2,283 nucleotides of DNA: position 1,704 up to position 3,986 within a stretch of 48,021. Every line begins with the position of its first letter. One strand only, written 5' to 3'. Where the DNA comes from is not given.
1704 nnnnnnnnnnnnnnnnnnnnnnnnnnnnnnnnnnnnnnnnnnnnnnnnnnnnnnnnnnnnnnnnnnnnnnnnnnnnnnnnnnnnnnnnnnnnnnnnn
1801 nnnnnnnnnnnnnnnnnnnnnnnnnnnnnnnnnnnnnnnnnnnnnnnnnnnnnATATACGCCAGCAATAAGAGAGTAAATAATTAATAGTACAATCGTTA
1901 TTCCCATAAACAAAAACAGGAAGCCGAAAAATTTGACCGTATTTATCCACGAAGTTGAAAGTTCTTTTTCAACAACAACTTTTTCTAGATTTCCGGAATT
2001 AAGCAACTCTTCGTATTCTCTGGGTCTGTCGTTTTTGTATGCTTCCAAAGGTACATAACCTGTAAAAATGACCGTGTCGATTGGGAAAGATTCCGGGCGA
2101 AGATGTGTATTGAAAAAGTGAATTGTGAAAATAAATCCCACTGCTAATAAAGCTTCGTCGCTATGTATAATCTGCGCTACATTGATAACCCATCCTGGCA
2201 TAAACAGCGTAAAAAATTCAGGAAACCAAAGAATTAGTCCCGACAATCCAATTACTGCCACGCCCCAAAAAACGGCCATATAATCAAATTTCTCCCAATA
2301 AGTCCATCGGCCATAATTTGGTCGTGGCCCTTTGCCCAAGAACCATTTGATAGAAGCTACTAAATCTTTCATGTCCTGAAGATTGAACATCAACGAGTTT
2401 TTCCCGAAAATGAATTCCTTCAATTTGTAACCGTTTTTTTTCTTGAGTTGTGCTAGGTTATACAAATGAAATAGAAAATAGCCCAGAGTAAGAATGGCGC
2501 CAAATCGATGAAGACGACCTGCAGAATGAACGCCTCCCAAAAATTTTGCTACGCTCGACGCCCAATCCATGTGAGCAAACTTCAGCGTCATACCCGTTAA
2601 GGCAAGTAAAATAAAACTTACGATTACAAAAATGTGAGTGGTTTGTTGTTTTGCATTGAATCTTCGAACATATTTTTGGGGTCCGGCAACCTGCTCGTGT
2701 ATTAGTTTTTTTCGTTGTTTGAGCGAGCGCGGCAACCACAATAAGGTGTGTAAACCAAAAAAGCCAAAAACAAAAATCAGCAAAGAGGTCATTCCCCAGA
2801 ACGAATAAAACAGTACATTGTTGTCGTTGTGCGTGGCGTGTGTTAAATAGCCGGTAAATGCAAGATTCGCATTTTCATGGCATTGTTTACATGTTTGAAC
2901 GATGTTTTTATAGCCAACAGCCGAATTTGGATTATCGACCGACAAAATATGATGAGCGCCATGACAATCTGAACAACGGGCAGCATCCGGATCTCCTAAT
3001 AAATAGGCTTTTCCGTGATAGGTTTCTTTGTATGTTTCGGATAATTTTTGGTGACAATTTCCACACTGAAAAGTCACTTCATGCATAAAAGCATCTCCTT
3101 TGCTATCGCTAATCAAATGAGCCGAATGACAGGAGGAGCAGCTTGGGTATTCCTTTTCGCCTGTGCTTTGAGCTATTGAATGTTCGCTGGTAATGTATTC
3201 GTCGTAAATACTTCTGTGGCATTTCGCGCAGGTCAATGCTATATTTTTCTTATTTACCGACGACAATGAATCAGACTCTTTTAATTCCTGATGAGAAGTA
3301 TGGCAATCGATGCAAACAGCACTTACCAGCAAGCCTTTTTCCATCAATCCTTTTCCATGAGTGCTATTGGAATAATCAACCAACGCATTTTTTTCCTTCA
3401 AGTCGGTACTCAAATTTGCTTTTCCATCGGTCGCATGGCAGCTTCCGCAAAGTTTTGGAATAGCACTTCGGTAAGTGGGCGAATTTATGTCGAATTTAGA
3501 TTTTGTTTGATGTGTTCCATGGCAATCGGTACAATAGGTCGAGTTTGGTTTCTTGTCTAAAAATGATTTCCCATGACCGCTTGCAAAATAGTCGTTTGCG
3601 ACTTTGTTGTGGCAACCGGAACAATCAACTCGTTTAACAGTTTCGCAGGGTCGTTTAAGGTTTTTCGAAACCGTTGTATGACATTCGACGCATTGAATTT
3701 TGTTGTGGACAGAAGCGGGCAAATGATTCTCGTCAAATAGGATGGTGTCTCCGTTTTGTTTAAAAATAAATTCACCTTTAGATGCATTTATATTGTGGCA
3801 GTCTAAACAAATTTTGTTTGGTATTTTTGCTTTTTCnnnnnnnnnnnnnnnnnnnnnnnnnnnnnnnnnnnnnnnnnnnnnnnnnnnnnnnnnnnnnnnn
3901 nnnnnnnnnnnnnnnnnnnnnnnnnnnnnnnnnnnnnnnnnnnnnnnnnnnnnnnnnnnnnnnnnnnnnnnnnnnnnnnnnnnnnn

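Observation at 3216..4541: CbcL-like protein lengthened to 19 hemes by an internal 7-heme duplication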

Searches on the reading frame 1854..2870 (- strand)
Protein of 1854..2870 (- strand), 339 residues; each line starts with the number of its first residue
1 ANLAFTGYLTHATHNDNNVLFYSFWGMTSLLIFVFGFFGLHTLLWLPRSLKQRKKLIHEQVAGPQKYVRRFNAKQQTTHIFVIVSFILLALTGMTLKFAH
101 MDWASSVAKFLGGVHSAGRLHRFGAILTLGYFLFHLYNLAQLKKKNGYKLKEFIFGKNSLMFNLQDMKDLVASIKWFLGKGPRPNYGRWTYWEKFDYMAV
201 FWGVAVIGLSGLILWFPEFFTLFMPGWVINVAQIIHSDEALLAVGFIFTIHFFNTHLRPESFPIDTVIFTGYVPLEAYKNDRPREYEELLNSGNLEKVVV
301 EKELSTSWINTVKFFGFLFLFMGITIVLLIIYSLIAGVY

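Call 15: search_protein_representatives(protein=window:1854-2870:-)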
Query: 339 residues. Proteins with E-value up to 0.001 (for the whole library): 2292; up to 1e-10: 1468; up to 1e-30: 388. The best 150 are listed.
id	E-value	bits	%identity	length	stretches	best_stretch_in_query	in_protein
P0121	5.3e-143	492.7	64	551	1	1-336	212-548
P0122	1.9e-129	448.2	61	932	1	1-335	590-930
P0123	3.0e-115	401.5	55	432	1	4-335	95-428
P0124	2.1e-114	398.7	55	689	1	1-334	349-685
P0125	2.8e-113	395.0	53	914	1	1-336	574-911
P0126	5.3e-113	394.1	56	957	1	2-337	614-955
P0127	1.3e-97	343.4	55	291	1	64-335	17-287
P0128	5.5e-96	338.1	52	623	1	2-336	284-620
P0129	8.4e-96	337.5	50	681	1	1-339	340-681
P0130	1.2e-93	330.4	49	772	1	2-335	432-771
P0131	8.4e-92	324.4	48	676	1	4-337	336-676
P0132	2.9e-89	316.0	50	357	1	1-334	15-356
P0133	1.3e-88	313.9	46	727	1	4-335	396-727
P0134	3.0e-88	312.7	48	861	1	1-337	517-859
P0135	7.8e-88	311.3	48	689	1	1-335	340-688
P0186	4.0e-67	243.2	42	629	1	2-335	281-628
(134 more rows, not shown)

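Call 25: find_related_loci(query=A1, collection=genome_contigs, flank=6000)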
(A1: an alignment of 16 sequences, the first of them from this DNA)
Query A1 (339 aa) in genome_contigs; peptide patterns used: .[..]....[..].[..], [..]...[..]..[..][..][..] (x = any residue, [..] = any of these).
600 stretches matched a pattern (row limit reached: there are more); 589 encode a relative of the query (tblastn E <= 1e-3); the best 80 are kept; 80 distinct loci.
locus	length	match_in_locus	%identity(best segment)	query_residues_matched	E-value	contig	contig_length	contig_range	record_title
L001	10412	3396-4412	75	1-339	1e-173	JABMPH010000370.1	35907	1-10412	MAG: Bacteroidetes bacterium isolate bin.586 k141_5146666, whole genome shotgun sequence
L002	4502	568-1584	75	1-339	7e-179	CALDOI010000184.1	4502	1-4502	MAG TPA_asm: uncultured Bacteroidetes bacterium isolate ERR2206790_bin.0_CONCOCT_v1.1_MAG genome assembly, contig: ERZ89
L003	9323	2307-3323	76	1-339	8e-169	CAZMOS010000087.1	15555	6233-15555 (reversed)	MAG TPA_asm: uncultured Lentimicrobiaceae bacterium isolate binchicken_co64_129 genome assembly, contig: NODE_2754_lengt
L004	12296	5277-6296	71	1-339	6e-168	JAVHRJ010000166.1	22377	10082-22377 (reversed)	MAG: Bacteroidales bacterium isolate WB02no9_30_11 NODE_1635_length_22377_cov_6.038124, whole genome shotgun sequence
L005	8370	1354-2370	71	1-339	3e-162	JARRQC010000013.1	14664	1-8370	MAG: bacterium isolate Spart_192_MAG scaffold_1477, whole genome shotgun sequence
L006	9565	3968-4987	68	1-339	2e-160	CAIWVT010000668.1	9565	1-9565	uncultured bacterium isolate KR_bin-2776 genome assembly, contig: bin-2776:668/679, whole genome shotgun sequence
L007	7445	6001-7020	67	1-339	2e-157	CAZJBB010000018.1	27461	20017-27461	MAG TPA_asm: uncultured Bacteroidales bacterium isolate binchicken_co2_200 genome assembly, contig: NODE_1085_length_274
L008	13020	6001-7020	67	1-336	5e-155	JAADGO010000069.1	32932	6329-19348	MAG: Chlorobiota bacterium isolate M_MetaBat.121 contig-127_2033, whole genome shotgun sequence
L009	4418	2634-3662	67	1-337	1e-158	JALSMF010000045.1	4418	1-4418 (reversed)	MAG: Bacteroidales bacterium isolate 355-202_metabat2_scaf2bin.077 355-202_scaffold_12673_c1, whole genome shotgun seque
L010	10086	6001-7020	67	1-336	2e-153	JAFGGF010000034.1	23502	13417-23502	MAG: Prolixibacteraceae bacterium isolate Zod_Metabat.1376 k87_353618, whole genome shotgun sequence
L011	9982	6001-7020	69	1-339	2e-152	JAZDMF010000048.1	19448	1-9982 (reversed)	MAG: Bacteroidota bacterium isolate MEGAHIT-group-0.638 k141_10754078, whole genome shotgun sequence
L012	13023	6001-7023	67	1-337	6e-152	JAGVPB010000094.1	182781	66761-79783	MAG: Bacteroidales bacterium isolate DeMMO3_5 c_000000038761, whole genome shotgun sequence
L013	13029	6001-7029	65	1-337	2e-151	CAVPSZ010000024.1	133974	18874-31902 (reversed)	MAG: uncultured Bacteroidales bacterium isolate MFD00032.bin.2.138 genome assembly, contig: contig_3265, whole genome sh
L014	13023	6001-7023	67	1-337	2e-150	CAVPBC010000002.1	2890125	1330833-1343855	MAG: uncultured Bacteroidales bacterium isolate MFD00032.bin.1.232 genome assembly, contig: contig_25270, whole genome s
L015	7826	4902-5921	65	1-337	2e-149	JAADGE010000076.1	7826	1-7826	MAG: Chlorobiota bacterium isolate M_MetaBat.100 contig-127_16514, whole genome shotgun sequence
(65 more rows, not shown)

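Call 37: find_homologous_proteins(query=P0186, region=1-629)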
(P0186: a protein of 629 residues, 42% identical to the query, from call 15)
Query P0186, residues 1-629 (629 aa): 2552 proteins with E <= 0.001 among 8000 candidates; the best 120 are listed.
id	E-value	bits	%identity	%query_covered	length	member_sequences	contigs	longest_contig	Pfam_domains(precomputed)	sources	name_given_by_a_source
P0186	0.0e+0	1509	100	100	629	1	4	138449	PF09699.16,PF14537.12,PF01292.27,PF14522.12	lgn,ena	-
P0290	0.0e+0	1322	87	98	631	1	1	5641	PF14537.12,PF14522.12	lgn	-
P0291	0.0e+0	1318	86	100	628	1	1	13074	PF09699.16,PF14537.12,PF01292.27,PF14522.12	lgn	-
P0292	0.0e+0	1316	87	98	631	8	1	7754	PF09699.16,PF14537.12,PF14522.12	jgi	jgi:cytochrome b subunit of formate dehydrogenase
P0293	0.0e+0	1303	86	96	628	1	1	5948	PF14537.12,PF14522.12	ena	-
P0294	0.0e+0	1300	87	96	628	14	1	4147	PF09699.16,PF14537.12,PF01292.27,PF14522.12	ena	-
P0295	0.0e+0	1297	85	100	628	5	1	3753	PF09699.16,PF14537.12,PF14522.12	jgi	-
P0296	0.0e+0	1288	87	96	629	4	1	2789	PF09699.16,PF14537.12,PF01292.27,PF14522.12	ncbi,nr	ncbi:MAG: cytochrome c3 family protein [Desulfobacterales bacterium]|nr:cytochrome c3 family protein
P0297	0.0e+0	1283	83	100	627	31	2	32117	PF14537.12,PF01292.27,PF14522.12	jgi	jgi:cytochrome b subunit of formate dehydrogenase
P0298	0.0e+0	1280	86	96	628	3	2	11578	PF09699.16,PF14537.12,PF01292.27,PF14522.12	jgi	-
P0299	0.0e+0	1276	86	96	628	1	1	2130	PF09699.16,PF14537.12,PF01292.27,PF14522.12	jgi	jgi:cytochrome b subunit of formate dehydrogenase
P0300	0.0e+0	1273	84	98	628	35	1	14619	PF09699.16,PF14537.12,PF14522.12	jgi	jgi:cytochrome b subunit of formate dehydrogenase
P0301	0.0e+0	1261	82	99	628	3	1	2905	PF09699.16,PF14537.12,PF14522.12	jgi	jgi:cytochrome b subunit of formate dehydrogenase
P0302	0.0e+0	1260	83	96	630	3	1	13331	PF14537.12,PF14522.12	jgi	-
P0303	0.0e+0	1233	79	100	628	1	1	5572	PF09699.16,PF14537.12,PF01292.27,PF14522.12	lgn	-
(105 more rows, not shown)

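Call 64: search_solved_structures(query=A1, max_evalue=1, show_alignments=2)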
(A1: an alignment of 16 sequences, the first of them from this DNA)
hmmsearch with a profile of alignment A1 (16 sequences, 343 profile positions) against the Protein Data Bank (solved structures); distinct sequences matched with E-value up to 1: 3.
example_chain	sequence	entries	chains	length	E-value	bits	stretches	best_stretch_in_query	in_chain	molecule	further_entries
1kqf_C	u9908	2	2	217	5.3e-10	42.1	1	68-302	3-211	FORMATE DEHYDROGENASE, NITRATE-INDUCIBLE, CYTOCHROME B556(FDN) SUBUNIT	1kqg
6b87_A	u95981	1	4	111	0.057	15.7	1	32-100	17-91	TMHC2_E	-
3x1d_A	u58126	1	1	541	0.33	13.2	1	3-49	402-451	Atlastin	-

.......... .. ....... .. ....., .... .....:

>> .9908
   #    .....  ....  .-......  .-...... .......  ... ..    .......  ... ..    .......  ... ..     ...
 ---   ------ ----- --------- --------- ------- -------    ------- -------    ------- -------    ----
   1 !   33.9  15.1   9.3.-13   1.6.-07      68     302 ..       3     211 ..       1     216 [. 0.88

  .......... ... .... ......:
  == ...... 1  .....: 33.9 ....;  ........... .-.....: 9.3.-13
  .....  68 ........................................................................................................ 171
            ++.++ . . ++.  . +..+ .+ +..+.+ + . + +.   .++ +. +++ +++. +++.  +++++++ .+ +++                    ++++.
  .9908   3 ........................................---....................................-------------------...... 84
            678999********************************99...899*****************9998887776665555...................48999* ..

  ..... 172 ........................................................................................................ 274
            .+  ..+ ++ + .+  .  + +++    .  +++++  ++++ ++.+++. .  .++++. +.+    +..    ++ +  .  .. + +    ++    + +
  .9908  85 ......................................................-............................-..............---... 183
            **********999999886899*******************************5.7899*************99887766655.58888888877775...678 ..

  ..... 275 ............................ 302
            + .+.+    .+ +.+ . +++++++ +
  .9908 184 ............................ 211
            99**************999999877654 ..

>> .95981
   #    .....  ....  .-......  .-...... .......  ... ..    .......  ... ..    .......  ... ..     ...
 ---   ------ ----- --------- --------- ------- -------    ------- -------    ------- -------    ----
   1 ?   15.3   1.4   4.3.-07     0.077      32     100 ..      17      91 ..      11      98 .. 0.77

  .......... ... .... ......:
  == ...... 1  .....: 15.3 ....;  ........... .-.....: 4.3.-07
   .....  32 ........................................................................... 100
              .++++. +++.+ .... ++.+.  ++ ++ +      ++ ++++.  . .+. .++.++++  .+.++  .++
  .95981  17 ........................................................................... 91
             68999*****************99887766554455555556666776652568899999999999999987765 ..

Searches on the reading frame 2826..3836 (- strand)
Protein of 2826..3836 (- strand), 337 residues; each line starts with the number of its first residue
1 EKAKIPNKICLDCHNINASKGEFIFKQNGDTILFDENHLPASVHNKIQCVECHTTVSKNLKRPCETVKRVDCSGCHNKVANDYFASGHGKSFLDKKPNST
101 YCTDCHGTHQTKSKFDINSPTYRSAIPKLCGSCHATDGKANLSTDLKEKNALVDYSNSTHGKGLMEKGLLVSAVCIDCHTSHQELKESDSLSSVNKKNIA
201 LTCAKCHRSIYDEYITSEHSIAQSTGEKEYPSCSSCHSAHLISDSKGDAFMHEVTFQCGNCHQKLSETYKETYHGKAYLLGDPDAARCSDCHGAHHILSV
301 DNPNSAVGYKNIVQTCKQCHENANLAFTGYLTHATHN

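Call 58: predict_structure(alignment_id=A3)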
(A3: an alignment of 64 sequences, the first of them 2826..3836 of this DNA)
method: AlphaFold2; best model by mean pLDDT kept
length: 337 residues; sequences in the alignment: 64
mean_pLDDT: 84.7   pTM: 0.78
mean pLDDT of the five models: 84.7, 83.0, 82.4, 81.2, 75.7
residues with pLDDT >= 90: 152; 70-90: 147; 50-70: 22; < 50: 16
segments of 3 or more residues with pLDDT < 50: 18-30
pLDDT, mean of each block of 10 residues (from residue 1): 70 65 43 74 90 84 76 93 95 90 90 94 95 88 81 88 90 93 93 94 94 94 86 82 63 85 89 90 89 91 91 92 83 56
secondary structure, 60 per line:
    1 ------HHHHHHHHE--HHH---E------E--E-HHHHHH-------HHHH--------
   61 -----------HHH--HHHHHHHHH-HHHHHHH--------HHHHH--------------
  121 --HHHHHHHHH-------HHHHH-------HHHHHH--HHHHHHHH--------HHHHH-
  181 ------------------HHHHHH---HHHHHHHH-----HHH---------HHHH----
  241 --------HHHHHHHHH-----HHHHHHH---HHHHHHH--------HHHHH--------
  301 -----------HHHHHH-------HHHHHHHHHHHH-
elements in order: H7-14 H36-41 H49-52 H77-85 H87-93 H102-106 H123-131 H139-143 H151-156 H159-166 H175-179 H199-204 H208-215 H233-236 H249-257 H263-269 H273-279 H288-292 H312-317 H325-336

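Call 62: fold_search(model_id=the predicted structure, library=pdb)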
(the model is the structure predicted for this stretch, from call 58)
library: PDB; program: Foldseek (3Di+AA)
matches with E <= 10: 15; with E <= 0.001: 0
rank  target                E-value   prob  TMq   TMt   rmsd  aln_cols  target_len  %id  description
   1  6t5e                  2.7e-03  1.00  0.38  0.30   5.8       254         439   18  Hydroxylamine Oxidoreductase from Brocadia fulgida (released 2020-11-18)
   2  6r2q_A                2.1e-02  0.97  0.36  0.44   7.1       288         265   20  Structure of the Mtr complex (released 2020-04-22)
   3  4n4j                  6.7e-02  0.77  0.27  0.20  12.7       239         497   19  Kuenenia stuttgartiensis hydroxylamine oxidoreductase (released 2013-12-11)
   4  4n4n_E                6.7e-02  0.75  0.24  0.18   8.9       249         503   17  Nitrosomonas europea HAO (released 2013-12-11)
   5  4n4m                  7.0e-02  0.98  0.36  0.26   5.8       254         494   18  Kuenenia stuttgartiensis hydroxylamine oxidoreductase soaked in phenyl hydrazine (released 2013-12-11)
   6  6hif_I                1.1e-01  0.72  0.36  0.25  11.3       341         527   15  Kuenenia stuttgartiensis hydrazine dehydrogenase complex (released 2019-04-17)
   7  4n4n_A                1.1e-01  0.60  0.24  0.18  10.3       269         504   18  Nitrosomonas europea HAO (released 2013-12-11)
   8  4qo5                  1.2e-01  0.18  0.15  0.10  20.4       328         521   13  Hypothetical multiheme protein (released 2015-12-23)
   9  6hif_A                1.3e-01  0.66  0.35  0.24  11.4       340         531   15  Kuenenia stuttgartiensis hydrazine dehydrogenase complex (released 2019-04-17)
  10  1fgj_A                2.0e-01  0.33  0.27  0.20  12.9       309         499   14  X-RAY STRUCTURE OF HYDROXYLAMINE OXIDOREDUCTASE (released 1998-03-04)
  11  4fas_A                3.0e-01  0.47  0.26  0.19   9.4       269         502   17  Complex crystal structure of hydroxylamine oxidoreductase and NE1300 from Nitrosomonas europaea (released 2013-09-04)
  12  6h5l_A                7.0e-01  0.38  0.37  0.26  11.7       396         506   13  Kuenenia stuttgartiensis reducing HAO-like protein complex Kustc0457/Kustc0458 (released 2019-04-10)
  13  6fiq                  6.5e+00  0.01  0.10  0.11  17.8       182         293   11  DDR1, 1-(1H-indazole-5-carbonyl)-5'-methoxy-1'-[2-oxo-2-[(2S)-2-(trifluoromethyl)pyrrolidin-1-yl]ethyl]spiro[piperidine- (released 2018-11-28)
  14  6i5b_A                9.0e+00  0.01  0.15  0.11  23.9       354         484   12  Crystal Structure of Outer Cell Wall Cytochrome OcwA (released 2019-09-25)
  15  6i5b_B                1.0e+01  0.01  0.14  0.11  24.0       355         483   13  Crystal Structure of Outer Cell Wall Cytochrome OcwA (released 2019-09-25)
